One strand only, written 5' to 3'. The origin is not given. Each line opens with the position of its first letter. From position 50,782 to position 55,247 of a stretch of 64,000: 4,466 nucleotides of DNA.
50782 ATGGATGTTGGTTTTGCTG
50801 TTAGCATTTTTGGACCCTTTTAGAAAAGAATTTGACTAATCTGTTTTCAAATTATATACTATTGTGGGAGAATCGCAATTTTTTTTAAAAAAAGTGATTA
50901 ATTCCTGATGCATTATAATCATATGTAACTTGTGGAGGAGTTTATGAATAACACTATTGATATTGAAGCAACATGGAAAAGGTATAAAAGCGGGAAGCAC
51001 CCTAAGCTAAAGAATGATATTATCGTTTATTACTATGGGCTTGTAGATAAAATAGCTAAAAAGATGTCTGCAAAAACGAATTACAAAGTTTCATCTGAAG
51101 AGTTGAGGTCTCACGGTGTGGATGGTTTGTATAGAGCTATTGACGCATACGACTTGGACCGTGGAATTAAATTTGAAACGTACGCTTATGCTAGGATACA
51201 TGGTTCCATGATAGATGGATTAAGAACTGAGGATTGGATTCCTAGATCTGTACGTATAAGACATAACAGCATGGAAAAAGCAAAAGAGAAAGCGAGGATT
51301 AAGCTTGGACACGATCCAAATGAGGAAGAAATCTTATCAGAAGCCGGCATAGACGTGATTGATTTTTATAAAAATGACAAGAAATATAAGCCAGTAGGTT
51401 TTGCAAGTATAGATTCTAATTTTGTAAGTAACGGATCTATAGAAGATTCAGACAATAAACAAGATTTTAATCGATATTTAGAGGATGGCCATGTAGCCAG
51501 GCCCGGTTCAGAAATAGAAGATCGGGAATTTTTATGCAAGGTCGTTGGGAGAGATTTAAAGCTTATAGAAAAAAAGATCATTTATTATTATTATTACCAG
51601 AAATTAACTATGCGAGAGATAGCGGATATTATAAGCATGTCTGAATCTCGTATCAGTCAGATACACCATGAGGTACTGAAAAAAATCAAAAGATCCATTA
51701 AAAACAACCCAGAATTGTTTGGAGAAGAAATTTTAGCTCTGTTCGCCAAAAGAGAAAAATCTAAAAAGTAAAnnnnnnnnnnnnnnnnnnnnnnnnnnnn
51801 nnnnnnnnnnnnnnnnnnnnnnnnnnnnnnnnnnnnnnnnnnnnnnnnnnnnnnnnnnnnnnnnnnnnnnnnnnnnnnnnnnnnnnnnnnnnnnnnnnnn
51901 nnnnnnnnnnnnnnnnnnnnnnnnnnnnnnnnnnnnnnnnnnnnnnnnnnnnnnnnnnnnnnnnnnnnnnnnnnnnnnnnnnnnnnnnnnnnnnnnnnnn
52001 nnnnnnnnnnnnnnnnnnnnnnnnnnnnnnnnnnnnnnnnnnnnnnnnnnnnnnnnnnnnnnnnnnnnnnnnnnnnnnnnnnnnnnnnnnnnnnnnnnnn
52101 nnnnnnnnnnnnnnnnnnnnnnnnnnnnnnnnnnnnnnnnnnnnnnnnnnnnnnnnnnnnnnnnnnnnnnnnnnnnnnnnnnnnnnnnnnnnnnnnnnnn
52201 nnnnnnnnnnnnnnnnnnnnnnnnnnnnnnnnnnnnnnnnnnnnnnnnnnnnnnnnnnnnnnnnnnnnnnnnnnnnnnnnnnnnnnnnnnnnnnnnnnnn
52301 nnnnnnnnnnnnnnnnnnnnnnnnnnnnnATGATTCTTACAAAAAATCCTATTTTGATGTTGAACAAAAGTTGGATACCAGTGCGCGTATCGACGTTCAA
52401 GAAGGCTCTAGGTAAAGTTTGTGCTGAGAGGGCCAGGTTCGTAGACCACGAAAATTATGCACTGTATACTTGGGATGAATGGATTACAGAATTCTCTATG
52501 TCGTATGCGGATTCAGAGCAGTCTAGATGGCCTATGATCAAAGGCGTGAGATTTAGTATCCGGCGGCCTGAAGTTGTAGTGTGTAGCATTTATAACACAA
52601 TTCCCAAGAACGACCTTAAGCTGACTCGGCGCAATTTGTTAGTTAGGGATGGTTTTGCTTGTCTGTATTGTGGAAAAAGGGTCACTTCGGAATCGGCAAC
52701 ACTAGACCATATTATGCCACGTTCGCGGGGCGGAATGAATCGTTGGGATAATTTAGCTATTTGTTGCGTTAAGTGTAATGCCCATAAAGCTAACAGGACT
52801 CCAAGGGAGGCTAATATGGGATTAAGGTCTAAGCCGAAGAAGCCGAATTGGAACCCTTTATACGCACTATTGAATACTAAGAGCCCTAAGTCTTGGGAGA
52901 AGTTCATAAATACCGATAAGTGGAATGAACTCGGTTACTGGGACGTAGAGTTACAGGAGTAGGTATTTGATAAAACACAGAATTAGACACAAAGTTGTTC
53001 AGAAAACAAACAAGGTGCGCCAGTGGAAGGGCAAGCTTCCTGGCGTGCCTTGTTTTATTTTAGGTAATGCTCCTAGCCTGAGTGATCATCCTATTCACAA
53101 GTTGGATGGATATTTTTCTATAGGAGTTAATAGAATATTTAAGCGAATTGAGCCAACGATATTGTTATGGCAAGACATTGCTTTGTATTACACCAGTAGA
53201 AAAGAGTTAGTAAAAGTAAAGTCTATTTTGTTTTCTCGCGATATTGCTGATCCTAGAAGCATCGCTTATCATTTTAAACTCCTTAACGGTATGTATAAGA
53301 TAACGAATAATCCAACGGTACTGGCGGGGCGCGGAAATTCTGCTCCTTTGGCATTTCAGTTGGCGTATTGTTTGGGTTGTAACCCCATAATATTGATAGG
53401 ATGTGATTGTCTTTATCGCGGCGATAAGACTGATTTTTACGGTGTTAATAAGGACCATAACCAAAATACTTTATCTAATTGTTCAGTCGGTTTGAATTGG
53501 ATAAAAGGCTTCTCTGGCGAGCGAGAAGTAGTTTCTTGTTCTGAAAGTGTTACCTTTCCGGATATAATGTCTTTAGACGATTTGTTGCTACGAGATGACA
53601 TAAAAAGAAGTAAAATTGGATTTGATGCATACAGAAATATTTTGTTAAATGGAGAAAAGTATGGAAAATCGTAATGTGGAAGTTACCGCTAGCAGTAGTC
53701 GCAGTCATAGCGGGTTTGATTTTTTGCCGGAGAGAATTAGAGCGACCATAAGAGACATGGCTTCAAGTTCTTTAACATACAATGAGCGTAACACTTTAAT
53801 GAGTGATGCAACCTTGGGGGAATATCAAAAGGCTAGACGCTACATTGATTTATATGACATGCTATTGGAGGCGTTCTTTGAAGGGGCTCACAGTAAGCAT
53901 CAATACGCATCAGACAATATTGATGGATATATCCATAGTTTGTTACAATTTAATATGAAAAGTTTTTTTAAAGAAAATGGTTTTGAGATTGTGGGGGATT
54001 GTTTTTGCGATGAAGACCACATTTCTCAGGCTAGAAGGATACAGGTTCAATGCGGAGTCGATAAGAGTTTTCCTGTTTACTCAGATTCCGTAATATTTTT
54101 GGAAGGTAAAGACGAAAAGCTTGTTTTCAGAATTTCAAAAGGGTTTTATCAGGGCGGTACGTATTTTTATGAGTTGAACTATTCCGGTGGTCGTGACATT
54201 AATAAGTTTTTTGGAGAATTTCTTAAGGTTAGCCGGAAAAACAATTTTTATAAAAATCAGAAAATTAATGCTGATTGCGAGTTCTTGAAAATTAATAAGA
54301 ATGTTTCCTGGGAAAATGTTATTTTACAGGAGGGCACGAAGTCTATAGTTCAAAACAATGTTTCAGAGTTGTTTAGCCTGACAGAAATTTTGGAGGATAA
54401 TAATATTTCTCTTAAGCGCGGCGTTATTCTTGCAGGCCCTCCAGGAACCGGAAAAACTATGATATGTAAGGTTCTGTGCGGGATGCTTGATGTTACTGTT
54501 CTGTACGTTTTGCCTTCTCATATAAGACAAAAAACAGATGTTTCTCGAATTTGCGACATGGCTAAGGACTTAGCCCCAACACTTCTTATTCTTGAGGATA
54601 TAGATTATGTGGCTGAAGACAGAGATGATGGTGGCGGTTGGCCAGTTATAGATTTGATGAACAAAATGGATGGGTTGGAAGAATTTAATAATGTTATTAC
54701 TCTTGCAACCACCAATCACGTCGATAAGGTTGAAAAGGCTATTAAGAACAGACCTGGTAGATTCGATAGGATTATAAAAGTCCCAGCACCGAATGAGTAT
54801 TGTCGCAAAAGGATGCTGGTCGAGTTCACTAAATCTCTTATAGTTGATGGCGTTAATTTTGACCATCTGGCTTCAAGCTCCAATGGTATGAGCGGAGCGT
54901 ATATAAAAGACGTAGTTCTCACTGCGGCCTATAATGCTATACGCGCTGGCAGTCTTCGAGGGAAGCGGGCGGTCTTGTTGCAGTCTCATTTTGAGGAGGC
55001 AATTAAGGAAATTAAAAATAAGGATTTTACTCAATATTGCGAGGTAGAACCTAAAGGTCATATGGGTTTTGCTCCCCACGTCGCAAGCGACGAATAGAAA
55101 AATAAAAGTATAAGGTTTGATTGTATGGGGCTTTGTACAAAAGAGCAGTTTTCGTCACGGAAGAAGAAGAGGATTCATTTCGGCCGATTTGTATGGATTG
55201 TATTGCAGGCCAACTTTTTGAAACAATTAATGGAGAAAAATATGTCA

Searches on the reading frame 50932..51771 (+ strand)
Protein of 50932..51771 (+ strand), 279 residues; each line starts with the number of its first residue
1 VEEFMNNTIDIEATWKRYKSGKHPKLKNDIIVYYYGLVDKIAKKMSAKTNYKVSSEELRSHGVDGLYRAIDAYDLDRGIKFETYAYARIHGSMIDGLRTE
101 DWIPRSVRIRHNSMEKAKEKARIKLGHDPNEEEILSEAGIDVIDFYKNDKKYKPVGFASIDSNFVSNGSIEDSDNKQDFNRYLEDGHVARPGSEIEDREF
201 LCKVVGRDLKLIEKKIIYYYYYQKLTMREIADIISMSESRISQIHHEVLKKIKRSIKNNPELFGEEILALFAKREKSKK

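Call 7: search_protein_families(library=pfam, proteins=[window:50932-51771:+], max_evalue=0.01)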
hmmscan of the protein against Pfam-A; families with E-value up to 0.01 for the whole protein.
window:50932-51771:+ (279 aa): 2 families
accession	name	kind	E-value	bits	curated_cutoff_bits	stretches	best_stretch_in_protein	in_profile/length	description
PF04545.22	Sigma70_r4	-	6.2e-12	45.3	24.1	1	212-253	8-49/50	Sigma-70, region 4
PF04542.20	Sigma70_r2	-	1e-11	44.9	24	1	32-102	3-70/71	Sigma-70 region 2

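Call 8: search_protein_families(library=phrogs, proteins=[window:50932-51771:+])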
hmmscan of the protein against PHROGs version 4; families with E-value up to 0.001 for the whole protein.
window:50932-51771:+ (279 aa): 3 families
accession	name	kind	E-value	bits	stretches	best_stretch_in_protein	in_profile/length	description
phrog_351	-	transcription regulation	5.3e-30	105.7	1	16-264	495-734/928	RNA polymerase sigma factor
phrog_36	-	transcription regulation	1.5e-07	32.3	1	211-270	142-201/220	transcriptional regulator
phrog_1740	-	transcription regulation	0.00023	20.8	1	181-254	144-214/567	RNA polymerase sigma factor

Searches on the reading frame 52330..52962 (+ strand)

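Call 7: search_protein_families(library=pfam, proteins=[window:52330-52962:+], max_evalue=0.01)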
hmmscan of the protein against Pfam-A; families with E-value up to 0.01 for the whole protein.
window:52330-52962:+ (210 aa): 3 families
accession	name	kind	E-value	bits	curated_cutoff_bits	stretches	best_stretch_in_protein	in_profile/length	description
PF14279.12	HNH_5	-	7.4e-16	58.3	27.5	1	111-163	1-53/56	HNH endonuclease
PF01844.29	HNH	-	4e-12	46.5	21.4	1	111-156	1-47/47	HNH endonuclease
PF13395.12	HNH_4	-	4.8e-09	36.5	22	1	111-158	1-53/54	HNH endonuclease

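Call 8: search_protein_families(library=phrogs, proteins=[window:52330-52962:+])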
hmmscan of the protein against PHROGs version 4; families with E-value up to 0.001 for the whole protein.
window:52330-52962:+ (210 aa): 34 families (the best 25 are shown)
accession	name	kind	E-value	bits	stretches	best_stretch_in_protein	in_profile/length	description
phrog_16726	-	DNA, RNA and nucleotide metabolism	1.4e-28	101.5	1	2-197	24-183/308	HNH endonuclease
phrog_8660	-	DNA, RNA and nucleotide metabolism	7.7e-17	63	1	73-167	89-190/196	HNH endonuclease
phrog_2118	-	DNA, RNA and nucleotide metabolism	4.1e-15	57.1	1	97-157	165-225/301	HNH endonuclease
phrog_5718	-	DNA, RNA and nucleotide metabolism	2.9e-14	53.9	1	95-183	115-203/394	HNH endonuclease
phrog_589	-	DNA, RNA and nucleotide metabolism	1.2e-13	52.2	1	99-166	82-151/179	HNH endonuclease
phrog_2214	-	DNA, RNA and nucleotide metabolism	1.3e-13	51.9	1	87-158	171-241/429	HNH endonuclease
phrog_6050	-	DNA, RNA and nucleotide metabolism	7.5e-13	49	1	100-160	303-364/402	HNH endonuclease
phrog_338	-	DNA, RNA and nucleotide metabolism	9.8e-13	49.2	1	98-171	197-267/340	HNH endonuclease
phrog_15463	-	DNA, RNA and nucleotide metabolism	2.8e-12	47.5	1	104-174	128-201/435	HNH endonuclease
phrog_1271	-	DNA, RNA and nucleotide metabolism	3e-12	47.6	1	99-195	257-351/361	HNH endonuclease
phrog_7785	-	DNA, RNA and nucleotide metabolism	7e-12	46.5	1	99-159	58-118/147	HNH endonuclease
phrog_14314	-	DNA, RNA and nucleotide metabolism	1e-11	46.6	1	100-158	8-66/252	HNH endonuclease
phrog_333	-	DNA, RNA and nucleotide metabolism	1.2e-11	45.9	1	95-173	20-98/138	HNH endonuclease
phrog_9545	-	DNA, RNA and nucleotide metabolism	2.8e-11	44.5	1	100-172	102-184/206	HNH endonuclease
phrog_1035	-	DNA, RNA and nucleotide metabolism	4e-11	44.3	1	93-162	143-219/271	endonuclease VII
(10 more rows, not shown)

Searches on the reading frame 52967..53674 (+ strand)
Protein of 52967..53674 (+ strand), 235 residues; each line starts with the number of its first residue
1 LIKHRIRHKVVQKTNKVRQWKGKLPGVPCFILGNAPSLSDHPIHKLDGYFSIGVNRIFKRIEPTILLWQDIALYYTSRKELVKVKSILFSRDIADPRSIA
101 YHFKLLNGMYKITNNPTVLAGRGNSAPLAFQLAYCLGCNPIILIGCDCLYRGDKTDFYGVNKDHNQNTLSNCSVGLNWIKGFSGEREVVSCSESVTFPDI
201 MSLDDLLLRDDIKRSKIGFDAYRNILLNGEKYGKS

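Call 7: search_protein_families(library=pfam, proteins=[window:52967-53674:+], max_evalue=0.01)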
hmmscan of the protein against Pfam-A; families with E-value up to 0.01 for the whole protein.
window:52967-53674:+ (235 aa): 1 family
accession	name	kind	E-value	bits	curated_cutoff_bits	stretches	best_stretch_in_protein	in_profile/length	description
PF01973.23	MptE-like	-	2.7e-10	40.7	34.6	1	12-151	11-169/171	6-hydroxymethylpterin diphosphokinase MptE-like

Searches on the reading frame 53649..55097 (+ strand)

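Call 7: search_protein_families(library=pfam, proteins=[window:53649-55097:+], max_evalue=0.01)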
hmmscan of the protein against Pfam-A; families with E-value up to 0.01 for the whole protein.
window:53649-55097:+ (482 aa): 9 families
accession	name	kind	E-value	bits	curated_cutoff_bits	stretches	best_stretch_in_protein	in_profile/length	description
PF00004.35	AAA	-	1.2e-21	77.9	21.2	1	259-379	1-130/131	ATPase family associated with various cellular activities (AAA)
PF17862.7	AAA_lid_3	-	3.2e-06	27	27.2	1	402-434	2-34/45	AAA+ lid domain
PF07728.20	AAA_5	-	0.00016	22.1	22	1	258-298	1-42/139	AAA domain (dynein-related subfamily)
PF13401.12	AAA_22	-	0.0016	19.2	27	1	258-293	7-45/130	AAA domain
PF13238.12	AAA_18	-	0.0018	19.2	29.4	0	259-309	1-36/128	AAA domain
PF20720.3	nSTAND3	-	0.0054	16.9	27.2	0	257-277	18-38/155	Novel STAND NTPase 3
PF01078.27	Mg_chelatase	-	0.0058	16.5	20.3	0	259-280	25-46/207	Magnesium chelatase, subunit ChlI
PF13191.12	AAA_16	-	0.0086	17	32.6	0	243-283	11-51/167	AAA ATPase domain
PF05496.18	RuvB_N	-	0.0095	16.2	27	0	258-302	35-79/159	Holliday junction DNA helicase RuvB P-loop domain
